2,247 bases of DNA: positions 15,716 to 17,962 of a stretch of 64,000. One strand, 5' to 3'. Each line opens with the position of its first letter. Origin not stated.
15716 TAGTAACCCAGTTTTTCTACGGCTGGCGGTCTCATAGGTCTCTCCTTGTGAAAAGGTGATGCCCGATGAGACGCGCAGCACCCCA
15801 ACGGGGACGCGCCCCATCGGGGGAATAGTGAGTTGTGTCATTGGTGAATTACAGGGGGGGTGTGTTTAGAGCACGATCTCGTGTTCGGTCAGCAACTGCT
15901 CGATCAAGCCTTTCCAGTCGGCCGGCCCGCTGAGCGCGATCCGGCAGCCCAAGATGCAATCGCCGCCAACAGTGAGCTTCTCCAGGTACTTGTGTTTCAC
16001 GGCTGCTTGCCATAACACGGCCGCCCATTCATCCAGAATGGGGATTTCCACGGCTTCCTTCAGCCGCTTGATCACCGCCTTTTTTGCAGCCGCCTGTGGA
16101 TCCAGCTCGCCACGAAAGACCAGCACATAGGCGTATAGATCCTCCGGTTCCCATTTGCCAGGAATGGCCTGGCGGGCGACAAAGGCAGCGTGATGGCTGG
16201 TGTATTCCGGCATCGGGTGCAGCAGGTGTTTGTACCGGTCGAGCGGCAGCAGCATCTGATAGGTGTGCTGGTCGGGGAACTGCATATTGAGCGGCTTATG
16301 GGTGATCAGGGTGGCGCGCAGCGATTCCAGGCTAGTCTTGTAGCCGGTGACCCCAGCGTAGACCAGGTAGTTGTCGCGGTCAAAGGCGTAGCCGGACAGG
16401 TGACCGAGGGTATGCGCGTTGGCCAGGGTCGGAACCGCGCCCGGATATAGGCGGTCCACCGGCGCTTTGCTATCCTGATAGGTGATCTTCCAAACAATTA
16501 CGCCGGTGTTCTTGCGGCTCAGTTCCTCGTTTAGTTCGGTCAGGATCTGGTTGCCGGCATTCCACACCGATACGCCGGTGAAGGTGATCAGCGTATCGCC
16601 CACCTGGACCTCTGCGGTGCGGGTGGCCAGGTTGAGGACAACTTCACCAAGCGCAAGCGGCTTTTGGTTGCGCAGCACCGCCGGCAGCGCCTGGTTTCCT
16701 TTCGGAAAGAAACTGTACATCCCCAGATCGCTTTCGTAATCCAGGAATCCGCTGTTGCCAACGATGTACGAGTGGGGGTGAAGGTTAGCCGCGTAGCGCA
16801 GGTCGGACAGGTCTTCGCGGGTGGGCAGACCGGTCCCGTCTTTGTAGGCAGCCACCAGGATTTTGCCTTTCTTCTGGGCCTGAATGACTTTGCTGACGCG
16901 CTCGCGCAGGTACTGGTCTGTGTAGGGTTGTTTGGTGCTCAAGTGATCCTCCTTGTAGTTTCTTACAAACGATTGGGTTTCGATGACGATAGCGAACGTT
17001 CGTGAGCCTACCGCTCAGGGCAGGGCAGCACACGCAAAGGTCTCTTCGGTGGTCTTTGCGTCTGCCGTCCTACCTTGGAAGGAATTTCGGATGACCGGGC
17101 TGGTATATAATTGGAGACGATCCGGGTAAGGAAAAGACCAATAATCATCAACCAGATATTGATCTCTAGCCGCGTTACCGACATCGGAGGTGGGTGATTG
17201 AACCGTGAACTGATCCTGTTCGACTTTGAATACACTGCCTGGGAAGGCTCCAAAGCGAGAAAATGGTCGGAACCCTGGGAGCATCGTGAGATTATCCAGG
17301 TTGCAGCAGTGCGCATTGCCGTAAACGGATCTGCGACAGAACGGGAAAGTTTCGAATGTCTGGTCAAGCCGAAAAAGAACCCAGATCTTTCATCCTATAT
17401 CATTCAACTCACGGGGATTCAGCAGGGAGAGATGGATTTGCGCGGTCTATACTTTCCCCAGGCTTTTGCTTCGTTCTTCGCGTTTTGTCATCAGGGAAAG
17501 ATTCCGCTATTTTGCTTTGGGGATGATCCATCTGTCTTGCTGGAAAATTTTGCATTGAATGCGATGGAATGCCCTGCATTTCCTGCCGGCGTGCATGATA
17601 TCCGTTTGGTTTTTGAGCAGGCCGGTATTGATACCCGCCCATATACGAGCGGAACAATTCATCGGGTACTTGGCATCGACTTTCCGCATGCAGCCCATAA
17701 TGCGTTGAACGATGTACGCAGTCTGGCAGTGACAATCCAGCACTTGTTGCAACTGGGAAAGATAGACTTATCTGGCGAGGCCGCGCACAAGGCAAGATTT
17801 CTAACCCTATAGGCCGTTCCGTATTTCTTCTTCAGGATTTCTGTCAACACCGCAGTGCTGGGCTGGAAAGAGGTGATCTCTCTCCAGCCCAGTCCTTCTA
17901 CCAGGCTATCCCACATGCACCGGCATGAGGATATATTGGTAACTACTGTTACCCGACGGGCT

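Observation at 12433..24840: GC-rich, almost unidirectional block resembling a mobile-element leading or anti-defence region, abutting BREX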

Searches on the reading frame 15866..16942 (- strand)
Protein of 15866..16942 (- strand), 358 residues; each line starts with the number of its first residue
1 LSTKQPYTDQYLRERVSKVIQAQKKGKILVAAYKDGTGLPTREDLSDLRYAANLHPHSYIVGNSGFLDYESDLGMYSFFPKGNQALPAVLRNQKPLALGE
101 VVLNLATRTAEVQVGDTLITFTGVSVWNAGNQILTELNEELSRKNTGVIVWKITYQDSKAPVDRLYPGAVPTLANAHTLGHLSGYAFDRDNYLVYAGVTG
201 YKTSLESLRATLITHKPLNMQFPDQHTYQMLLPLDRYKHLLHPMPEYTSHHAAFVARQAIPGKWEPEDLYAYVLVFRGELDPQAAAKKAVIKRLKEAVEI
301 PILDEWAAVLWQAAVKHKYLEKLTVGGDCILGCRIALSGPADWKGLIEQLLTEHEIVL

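Call 5: search_protein_families(library=pfam, proteins=[window:15866-16942:-], max_evalue=0.01)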
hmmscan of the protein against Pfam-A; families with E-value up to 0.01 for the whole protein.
window:15866-16942:- (358 aa): 0 families

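Call 37: search_protein_families(library=ncbifam, proteins=[window:15866-16942:-], max_evalue=0.01)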
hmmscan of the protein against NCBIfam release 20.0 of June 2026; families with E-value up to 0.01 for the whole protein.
window:15866-16942:- (358 aa): 0 families

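Call 38: search_protein_families(library=phrogs, proteins=[window:15866-16942:-], max_evalue=0.01)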
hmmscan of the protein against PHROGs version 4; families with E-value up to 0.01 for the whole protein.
window:15866-16942:- (358 aa): 0 families

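Call 65: find_homologous_proteins(query=window:15866-16942:-, max_evalue=0.001)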
Query window:15866-16942:- (358 aa): 154 proteins with E <= 0.001 among 4307 candidates; the best 120 are listed.
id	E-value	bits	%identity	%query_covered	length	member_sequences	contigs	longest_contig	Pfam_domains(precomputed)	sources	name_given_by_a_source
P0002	2.5e-225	765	92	100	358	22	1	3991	-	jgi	-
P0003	2.6e-224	762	92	100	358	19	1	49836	-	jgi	-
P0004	1.5e-192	657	77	100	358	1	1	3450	-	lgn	-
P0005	4.7e-123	429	92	58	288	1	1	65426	-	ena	-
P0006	3.7e-114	400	51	99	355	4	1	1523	-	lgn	-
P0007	3.9e-114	400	53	98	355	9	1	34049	-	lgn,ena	-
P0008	1.0e-113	398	52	98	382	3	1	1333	-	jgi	jgi:hypothetical protein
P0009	1.2e-113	398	52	98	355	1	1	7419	-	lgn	-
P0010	1.3e-113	398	52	98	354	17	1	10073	-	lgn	-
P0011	3.1e-113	397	52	98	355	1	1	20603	-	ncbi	-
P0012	3.7e-113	396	53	98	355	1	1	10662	-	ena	-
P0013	8.4e-113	395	51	98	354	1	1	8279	-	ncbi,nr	ncbi:MAG: hypothetical protein HY835_11270 [Anaerolineae bacterium]|nr:hypothetical protein [Anaerol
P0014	1.3e-112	395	52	98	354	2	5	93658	-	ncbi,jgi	-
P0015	1.4e-112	394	52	98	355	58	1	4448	-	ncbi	-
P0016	1.4e-112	394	52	98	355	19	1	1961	-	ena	-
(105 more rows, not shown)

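Call 74: predict_structure(alignment_id=A2)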
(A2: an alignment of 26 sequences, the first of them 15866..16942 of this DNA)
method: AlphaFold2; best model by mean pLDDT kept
length: 358 residues; sequences in the alignment: 26
mean_pLDDT: 66.5   pTM: 0.45
mean pLDDT of the five models: 66.5, 65.2, 63.7, 62.9, 62.5
residues with pLDDT >= 90: 56; 70-90: 147; 50-70: 41; < 50: 114
segments of 3 or more residues with pLDDT < 50: 161-216, 220-225, 230-277
pLDDT, mean of each block of 10 residues (from residue 1): 76 91 92 84 72 64 86 89 85 91 86 92 79 89 90 81 40 31 41 33 30 44 48 34 28 25 35 47 70 75 77 88 70 72 86 78
secondary structure, 60 per line:
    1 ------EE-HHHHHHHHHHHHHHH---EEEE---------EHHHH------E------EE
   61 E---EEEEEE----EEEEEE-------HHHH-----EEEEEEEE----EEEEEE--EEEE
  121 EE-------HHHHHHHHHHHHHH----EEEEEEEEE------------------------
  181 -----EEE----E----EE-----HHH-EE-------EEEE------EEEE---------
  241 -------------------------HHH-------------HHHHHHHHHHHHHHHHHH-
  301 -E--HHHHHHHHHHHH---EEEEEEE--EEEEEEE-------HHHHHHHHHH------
elements in order: H10-24 E28-31 H42-45 E59-61 E65-70 E75-80 H88-91 E97-104 E109-114 E117-122 H130-143 E148-156 E186-188 E218-221 E228-231 H282-299 H305-316 E320-326 E329-335 H343-352

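Call 78: fold_search(model_id=the predicted structure, library=pdb)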
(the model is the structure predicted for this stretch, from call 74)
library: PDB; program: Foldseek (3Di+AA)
matches with E <= 10: 562; with E <= 0.001: 0
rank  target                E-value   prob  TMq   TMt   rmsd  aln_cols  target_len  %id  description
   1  5o5j_K                2.8e-01  0.12  0.10  0.23  10.0       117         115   10  Structure of the 30S small ribosomal subunit from Mycobacterium smegmatis (released 2017-07-12)
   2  9v1i_ln               3.7e-01  0.21  0.10  0.33   6.5        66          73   18  Cryo- EM structure of ribosomal large subunit (LSU) from Entamoeba histolytica at 2.8 angstrom resolution (released 2025-10-08)
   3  4v4n_BM               4.5e-01  0.09  0.11  0.20  10.5       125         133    8  Structure of the Methanococcus jannaschii ribosome-SecYEBeta channel complex (released 2014-07-09)
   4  6sw9_M                5.0e-01  0.08  0.10  0.20  11.1       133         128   10  IC2A model of cryo-EM structure of a full archaeal ribosomal translation initiation complex devoid of aIF1 in P. abyss (released 2020-02-19)
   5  7ksf                  6.0e-01  0.08  0.14  0.08  16.3       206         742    9  Crystal structure of Prototype Foamy Virus Protease-Reverse Transcriptase (native) (released 2021-08-11)
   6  6uj5_A                6.8e-01  0.10  0.09  0.10  11.2        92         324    8  Crystal structure of CAB1 Pantothenate Kinase from Saccharomyces cerevisiae (released 2020-10-07)
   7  6gaz_AK               6.8e-01  0.07  0.10  0.21  14.0       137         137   14  Unique features of mammalian mitochondrial translation initiation revealed by cryo-EM. This file contains the 28S rib (released 2018-08-08)
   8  5aj3_K                6.8e-01  0.06  0.10  0.19  13.8       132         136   12  Structure of the small subunit of the mammalian mitoribosome (released 2015-04-22)
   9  8oip_Ai               7.2e-01  0.06  0.10  0.19  13.6       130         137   13  28S mammalian mitochondrial small ribosomal subunit with mtRF1 and P-site tRNA (released 2023-05-24)
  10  3vmf_B                7.7e-01  0.05  0.11  0.11  18.4       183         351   13  Archaeal protein (released 2012-07-25)
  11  3r6m_A                8.2e-01  0.25  0.10  0.16   4.0        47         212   19  Crystal structure of Vibrio parahaemolyticus YeaZ (released 2011-09-07)
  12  1dt9                  8.2e-01  0.04  0.09  0.09  19.3       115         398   12  THE CRYSTAL STRUCTURE OF HUMAN EUKARYOTIC RELEASE FACTOR ERF1-MECHANISM OF STOP CODON RECOGNITION AND PEPTIDYL-TRNA HYDR (released 2000-02-02)
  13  7z3n_Lk               8.7e-01  0.08  0.10  0.29   9.3        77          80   13  Cryo-EM structure of the ribosome-associated RAC complex on the 80S ribosome - RAC-1 conformation (released 2023-04-12)
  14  3e1y_C                8.7e-01  0.03  0.10  0.11  17.6       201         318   14  Crystal structure of human eRF1/eRF3 complex (released 2009-05-19)
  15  6zme_CH               8.7e-01  0.02  0.07  0.06  19.4       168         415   13  SARS-CoV-2 Nsp1 bound to the human CCDC124-80S-eERF1 ribosome complex (released 2020-08-12)
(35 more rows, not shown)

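Call 80: search_protein_families(library=padloc, proteins=[window:15866-16942:-], max_evalue=0.01)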
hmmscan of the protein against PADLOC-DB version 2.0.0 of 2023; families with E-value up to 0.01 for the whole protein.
window:15866-16942:- (358 aa): 0 families

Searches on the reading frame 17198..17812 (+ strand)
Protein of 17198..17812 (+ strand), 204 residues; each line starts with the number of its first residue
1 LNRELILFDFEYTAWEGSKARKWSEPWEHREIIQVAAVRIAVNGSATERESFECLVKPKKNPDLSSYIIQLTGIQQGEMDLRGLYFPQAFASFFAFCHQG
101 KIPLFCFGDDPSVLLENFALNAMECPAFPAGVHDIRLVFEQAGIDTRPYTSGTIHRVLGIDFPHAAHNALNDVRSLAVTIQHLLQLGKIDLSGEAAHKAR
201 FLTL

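Call 5: search_protein_families(library=pfam, proteins=[window:17198-17812:+], max_evalue=0.01)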
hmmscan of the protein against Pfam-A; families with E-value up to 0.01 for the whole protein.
window:17198-17812:+ (204 aa): 1 family
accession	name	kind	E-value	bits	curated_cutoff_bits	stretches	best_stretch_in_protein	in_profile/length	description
PF00929.31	RNase_T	-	1.2e-09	39.4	24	1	7-176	2-160/164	Exonuclease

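Call 80: search_protein_families(library=padloc, proteins=[window:17198-17812:+], max_evalue=0.01)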
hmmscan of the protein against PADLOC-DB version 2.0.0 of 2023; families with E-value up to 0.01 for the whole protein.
window:17198-17812:+ (204 aa): 2 families
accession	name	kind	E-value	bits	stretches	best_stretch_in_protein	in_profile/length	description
PDLC01247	DEDDh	-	3.3e-11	42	1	7-177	2-135/139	"CAS-I,CAS-II,CAS-III,CAS-IV,CAS-V,CAS-VI; associated"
PDLC05028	PDC-S48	-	4.5e-05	20.2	1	137-189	133-185/512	-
